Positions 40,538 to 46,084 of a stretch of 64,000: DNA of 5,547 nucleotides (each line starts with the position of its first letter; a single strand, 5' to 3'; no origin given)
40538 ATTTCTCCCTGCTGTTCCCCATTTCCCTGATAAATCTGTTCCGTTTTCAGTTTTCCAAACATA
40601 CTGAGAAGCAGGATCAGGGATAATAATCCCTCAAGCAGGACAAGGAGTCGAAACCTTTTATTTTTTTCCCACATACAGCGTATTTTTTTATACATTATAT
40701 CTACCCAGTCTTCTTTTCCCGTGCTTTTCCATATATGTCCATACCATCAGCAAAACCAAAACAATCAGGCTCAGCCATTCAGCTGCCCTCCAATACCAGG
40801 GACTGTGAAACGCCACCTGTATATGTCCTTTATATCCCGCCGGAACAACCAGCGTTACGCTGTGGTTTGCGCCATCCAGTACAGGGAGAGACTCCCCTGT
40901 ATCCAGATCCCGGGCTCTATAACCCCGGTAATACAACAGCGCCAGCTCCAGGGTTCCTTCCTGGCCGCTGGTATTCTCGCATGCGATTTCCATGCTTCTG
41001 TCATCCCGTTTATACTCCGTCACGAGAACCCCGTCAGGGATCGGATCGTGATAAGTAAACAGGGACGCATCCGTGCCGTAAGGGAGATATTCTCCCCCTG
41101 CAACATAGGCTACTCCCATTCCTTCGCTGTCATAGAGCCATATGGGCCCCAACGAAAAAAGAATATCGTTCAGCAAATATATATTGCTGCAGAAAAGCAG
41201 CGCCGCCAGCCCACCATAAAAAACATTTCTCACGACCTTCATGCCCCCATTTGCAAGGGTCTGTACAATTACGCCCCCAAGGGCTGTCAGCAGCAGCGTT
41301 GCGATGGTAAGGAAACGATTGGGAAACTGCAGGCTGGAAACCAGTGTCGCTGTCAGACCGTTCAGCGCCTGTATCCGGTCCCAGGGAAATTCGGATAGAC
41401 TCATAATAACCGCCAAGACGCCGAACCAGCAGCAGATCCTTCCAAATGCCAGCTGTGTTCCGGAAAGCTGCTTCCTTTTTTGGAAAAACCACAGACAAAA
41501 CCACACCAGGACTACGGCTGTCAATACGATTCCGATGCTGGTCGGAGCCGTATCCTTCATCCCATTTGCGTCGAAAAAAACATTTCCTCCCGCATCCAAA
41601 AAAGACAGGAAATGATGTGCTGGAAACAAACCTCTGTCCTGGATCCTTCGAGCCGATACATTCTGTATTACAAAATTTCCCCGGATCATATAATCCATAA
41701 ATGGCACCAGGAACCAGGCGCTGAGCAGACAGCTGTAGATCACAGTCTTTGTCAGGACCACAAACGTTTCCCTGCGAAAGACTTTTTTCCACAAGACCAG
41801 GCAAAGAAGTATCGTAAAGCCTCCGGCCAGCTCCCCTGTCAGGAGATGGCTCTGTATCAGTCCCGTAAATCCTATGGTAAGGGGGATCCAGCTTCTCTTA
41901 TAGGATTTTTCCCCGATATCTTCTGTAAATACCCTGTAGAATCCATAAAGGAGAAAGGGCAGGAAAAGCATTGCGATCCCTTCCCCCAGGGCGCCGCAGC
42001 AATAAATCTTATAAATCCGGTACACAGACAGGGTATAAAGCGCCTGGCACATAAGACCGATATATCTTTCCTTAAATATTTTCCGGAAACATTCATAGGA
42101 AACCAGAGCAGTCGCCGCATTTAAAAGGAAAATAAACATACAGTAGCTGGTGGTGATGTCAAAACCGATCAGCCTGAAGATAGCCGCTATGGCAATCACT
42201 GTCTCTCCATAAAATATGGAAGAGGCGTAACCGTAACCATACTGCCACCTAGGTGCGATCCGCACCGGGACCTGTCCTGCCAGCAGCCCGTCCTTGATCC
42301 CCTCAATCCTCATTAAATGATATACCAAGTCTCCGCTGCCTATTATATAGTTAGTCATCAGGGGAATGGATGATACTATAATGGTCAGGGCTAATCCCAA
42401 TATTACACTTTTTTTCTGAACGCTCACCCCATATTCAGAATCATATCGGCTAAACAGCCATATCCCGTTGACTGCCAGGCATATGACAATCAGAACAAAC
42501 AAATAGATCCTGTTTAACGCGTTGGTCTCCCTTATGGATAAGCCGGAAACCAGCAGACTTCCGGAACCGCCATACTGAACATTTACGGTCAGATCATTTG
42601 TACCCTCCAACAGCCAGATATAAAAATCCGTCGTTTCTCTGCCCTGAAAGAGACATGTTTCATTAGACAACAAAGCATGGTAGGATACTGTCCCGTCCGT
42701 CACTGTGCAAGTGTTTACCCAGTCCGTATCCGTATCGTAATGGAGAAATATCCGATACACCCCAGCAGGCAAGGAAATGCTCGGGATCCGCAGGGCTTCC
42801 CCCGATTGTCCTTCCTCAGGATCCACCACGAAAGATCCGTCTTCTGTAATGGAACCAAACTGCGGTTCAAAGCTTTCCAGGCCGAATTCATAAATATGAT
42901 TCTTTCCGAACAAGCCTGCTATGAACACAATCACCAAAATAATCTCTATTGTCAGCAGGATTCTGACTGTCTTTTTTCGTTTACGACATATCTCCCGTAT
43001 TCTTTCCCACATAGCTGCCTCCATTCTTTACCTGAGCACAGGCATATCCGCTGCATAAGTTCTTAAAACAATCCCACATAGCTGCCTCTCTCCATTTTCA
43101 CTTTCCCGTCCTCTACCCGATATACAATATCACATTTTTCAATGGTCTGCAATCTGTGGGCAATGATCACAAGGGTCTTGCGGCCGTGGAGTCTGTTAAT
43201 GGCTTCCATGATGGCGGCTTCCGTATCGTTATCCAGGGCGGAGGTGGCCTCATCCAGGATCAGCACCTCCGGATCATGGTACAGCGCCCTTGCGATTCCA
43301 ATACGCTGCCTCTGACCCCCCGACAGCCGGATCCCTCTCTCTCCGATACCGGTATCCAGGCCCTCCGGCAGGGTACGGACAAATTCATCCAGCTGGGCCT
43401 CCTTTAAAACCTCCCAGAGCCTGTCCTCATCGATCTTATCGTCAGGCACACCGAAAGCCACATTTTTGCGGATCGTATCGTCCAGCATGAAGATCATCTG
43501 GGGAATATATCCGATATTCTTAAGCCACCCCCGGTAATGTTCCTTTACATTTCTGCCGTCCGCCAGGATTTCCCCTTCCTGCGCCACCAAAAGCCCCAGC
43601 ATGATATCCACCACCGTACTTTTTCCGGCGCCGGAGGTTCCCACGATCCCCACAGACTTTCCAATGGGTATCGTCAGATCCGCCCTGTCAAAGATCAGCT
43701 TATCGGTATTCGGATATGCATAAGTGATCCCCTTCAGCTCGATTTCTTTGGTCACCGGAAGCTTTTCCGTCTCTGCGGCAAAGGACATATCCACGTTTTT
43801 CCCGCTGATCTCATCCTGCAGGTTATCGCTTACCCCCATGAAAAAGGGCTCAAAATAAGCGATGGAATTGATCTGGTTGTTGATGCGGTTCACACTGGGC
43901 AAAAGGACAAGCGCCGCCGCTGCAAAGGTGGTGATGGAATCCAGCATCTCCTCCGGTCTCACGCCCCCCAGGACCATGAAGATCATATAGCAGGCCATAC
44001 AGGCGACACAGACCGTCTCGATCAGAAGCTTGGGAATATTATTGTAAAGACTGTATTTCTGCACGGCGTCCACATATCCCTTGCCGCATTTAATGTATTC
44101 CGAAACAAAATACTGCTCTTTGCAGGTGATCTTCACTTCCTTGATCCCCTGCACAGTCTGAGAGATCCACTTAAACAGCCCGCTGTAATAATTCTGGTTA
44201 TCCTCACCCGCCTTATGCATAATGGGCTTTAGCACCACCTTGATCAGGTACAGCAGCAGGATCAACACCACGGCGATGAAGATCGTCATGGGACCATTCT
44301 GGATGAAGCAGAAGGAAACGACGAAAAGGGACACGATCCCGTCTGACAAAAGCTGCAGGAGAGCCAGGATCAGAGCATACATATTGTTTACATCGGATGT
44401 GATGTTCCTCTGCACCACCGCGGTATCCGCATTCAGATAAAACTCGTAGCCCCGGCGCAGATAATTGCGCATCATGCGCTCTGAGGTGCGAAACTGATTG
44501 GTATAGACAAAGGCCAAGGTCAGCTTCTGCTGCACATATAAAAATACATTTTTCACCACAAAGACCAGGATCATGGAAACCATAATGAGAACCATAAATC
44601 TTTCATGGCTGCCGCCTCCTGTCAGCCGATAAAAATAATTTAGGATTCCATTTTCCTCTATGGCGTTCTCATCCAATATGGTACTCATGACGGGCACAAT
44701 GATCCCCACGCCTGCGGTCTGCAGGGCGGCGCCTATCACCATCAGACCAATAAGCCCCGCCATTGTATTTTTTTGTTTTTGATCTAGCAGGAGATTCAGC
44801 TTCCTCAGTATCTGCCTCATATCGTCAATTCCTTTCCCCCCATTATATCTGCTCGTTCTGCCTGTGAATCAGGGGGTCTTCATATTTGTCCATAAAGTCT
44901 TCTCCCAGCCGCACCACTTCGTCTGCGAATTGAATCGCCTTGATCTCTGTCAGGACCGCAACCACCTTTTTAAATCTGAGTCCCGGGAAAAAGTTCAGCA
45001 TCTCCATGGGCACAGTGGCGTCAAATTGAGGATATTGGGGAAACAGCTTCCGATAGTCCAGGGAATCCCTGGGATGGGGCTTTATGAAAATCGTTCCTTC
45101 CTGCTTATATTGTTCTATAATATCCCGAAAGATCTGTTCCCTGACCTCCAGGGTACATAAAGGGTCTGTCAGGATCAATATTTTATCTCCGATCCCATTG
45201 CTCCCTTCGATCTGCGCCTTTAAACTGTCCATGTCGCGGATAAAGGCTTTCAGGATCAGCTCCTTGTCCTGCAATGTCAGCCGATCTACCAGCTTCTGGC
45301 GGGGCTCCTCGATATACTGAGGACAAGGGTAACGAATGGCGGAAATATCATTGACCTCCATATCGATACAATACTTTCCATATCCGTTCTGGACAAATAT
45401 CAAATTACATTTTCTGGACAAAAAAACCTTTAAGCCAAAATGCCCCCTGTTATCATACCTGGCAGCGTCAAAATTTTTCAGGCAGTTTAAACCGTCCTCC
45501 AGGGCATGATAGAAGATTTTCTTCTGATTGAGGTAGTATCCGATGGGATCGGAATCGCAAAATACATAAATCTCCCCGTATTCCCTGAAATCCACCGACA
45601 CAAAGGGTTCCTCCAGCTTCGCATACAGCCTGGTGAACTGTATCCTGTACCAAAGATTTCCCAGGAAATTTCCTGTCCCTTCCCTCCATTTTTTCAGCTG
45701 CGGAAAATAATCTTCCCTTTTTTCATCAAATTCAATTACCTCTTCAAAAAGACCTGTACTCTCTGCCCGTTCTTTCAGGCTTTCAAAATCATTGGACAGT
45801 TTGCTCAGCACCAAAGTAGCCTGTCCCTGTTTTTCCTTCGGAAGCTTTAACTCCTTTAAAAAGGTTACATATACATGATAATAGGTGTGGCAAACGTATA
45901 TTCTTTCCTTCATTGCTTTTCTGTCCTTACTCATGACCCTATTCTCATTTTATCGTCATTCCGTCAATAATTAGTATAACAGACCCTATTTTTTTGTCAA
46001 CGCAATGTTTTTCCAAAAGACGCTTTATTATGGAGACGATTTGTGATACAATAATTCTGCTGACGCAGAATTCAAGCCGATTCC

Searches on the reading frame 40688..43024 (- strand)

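Call 4: search_protein_families(library=pfam, proteins=[window:40688-43024:-])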
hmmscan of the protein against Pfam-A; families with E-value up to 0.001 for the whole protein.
window:40688-43024:- (778 aa): 0 families

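Call 5: search_protein_families(library=ncbifam, proteins=[window:40688-43024:-])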
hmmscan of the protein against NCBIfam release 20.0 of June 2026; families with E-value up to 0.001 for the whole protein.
window:40688-43024:- (778 aa): 0 families

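Call 68: search_protein_families(library=pfam, proteins=[window:40688-43024:-], max_evalue=0.1)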
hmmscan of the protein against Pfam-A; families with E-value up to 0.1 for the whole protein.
window:40688-43024:- (778 aa): 1 family
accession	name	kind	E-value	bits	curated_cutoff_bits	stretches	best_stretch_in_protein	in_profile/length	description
PF06667.17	PspB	-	0.084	13.4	25.6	0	497-521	9-33/73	Phage shock protein B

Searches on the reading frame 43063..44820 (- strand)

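Call 8: search_protein_families(library=ncbifam, proteins=[window:43063-44820:-], max_evalue=0.00001)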
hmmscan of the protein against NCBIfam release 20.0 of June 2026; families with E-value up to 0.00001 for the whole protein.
window:43063-44820:- (585 aa): 183 families (the best 25 are shown)
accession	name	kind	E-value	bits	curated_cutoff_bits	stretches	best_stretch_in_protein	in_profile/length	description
NF050066.1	LPSTprtrPglK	equivalog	8.7e-102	341.3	1000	1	4-572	1-558/558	BC-type lipopolysaccharide transporter PglK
NF045513.1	HepA_fam_ABC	equivalog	1.5e-82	278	725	1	23-584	39-595/610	heterocyst formation ABC transporter subunit HepA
TIGR02203.1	MsbA_lipidA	equivalog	2.3e-80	270.7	602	1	26-584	18-555/572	lipid A export permease/ATP-binding protein MsbA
TIGR03796.1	NHLM_micro_ABC1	equivalog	4.1e-68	230.2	853.3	1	71-581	188-695/710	NHLP family bacteriocin export ABC transporter peptidase/permease/ATPase subunit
TIGR03797.1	NHLM_micro_ABC2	equivalog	4.2e-64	217.2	709.4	1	31-584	144-671/686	NHLP bacteriocin export ABC transporter permease/ATPase subunit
TIGR02857.1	CydD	equivalog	1.3e-63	215.7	435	1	76-567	43-527/529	thiol reductant ABC exporter subunit CydD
TIGR03375.1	type_I_sec_LssB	subfamily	1.6e-63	215.1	693.1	1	164-576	276-681/696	type I secretion system permease/ATPase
TIGR02204.1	MsbA_rel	hypoth_equivalog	6.8e-63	213.2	780.4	1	116-580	97-557/576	ABC transporter, permease/ATP-binding protein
NF008381.0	PRK11176.1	equivalog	1.7e-62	211.6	867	1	38-583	25-564/582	lipid A ABC transporter ATP-binding protein/permease MsbA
TIGR01846.1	type_I_sec_HlyB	subfamily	8.1e-60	202.9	725.55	1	162-582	264-676/694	type I secretion system permease/ATPase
NF008364.0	PRK11160.1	equivalog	2.3e-59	201.5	630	1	140-576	123-554/575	heme ABC transporter ATP-binding protein/permease CydC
TIGR02868.1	CydC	equivalog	6.1e-58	196.7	329.05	1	139-557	115-530/530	thiol reductant ABC exporter subunit CydC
NF010178.0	PRK13657.1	equivalog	9.2e-58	196.1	733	1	115-582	94-554/588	glucan ABC transporter ATP-binding protein/ permease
TIGR00958.1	3a01208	subfamily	4e-57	194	874.6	1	78-581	210-697/711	antigen peptide transporter 2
TIGR01842.1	type_I_sec_PrtD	subfamily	3.8e-54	184.1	510.15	1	348-576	304-533/544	type I secretion system permease/ATPase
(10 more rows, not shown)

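Call 9: search_protein_families(library=pfam, proteins=[window:43063-44820:-], max_evalue=0.00001)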
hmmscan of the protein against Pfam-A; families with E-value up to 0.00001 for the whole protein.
window:43063-44820:- (585 aa): 3 families
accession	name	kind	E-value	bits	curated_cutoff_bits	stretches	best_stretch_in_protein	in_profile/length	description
PF00005.33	ABC_tran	-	2.2e-29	103.3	25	1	378-527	2-137/137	ABC transporter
PF00664.28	ABC_membrane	-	1.1e-11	45.4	28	1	67-281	37-245/274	ABC transporter transmembrane region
PF02463.25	SMC_N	-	8e-07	29.1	40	0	498-571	136-213/220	RecF/RecN/SMC N terminal domain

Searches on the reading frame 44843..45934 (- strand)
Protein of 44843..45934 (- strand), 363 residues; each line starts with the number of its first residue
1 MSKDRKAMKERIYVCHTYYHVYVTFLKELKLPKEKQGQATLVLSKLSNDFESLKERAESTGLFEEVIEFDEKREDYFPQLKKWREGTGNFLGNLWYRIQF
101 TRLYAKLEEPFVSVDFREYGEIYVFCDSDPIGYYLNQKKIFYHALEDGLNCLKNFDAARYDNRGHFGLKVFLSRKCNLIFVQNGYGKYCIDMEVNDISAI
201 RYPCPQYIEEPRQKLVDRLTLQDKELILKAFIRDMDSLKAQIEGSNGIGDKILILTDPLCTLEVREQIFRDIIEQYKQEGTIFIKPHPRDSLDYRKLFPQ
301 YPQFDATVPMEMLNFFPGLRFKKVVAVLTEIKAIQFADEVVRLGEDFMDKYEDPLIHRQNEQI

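Call 8: search_protein_families(library=ncbifam, proteins=[window:44843-45934:-], max_evalue=0.00001)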
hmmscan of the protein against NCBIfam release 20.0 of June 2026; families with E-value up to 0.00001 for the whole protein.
window:44843-45934:- (363 aa): 0 families

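Call 9: search_protein_families(library=pfam, proteins=[window:44843-45934:-], max_evalue=0.00001)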
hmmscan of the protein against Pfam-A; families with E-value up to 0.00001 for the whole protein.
window:44843-45934:- (363 aa): 2 families
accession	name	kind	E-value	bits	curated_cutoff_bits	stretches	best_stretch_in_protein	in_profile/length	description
PF07922.17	Glyco_transf_52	-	2.4e-13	50.4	26.1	1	94-315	37-238/272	Glycosyltransferase family 52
PF07388.17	A-2_8-polyST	-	4.7e-08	33.4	23.3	1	12-298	2-260/316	Alpha-2,8-polysialyltransferase (POLYST)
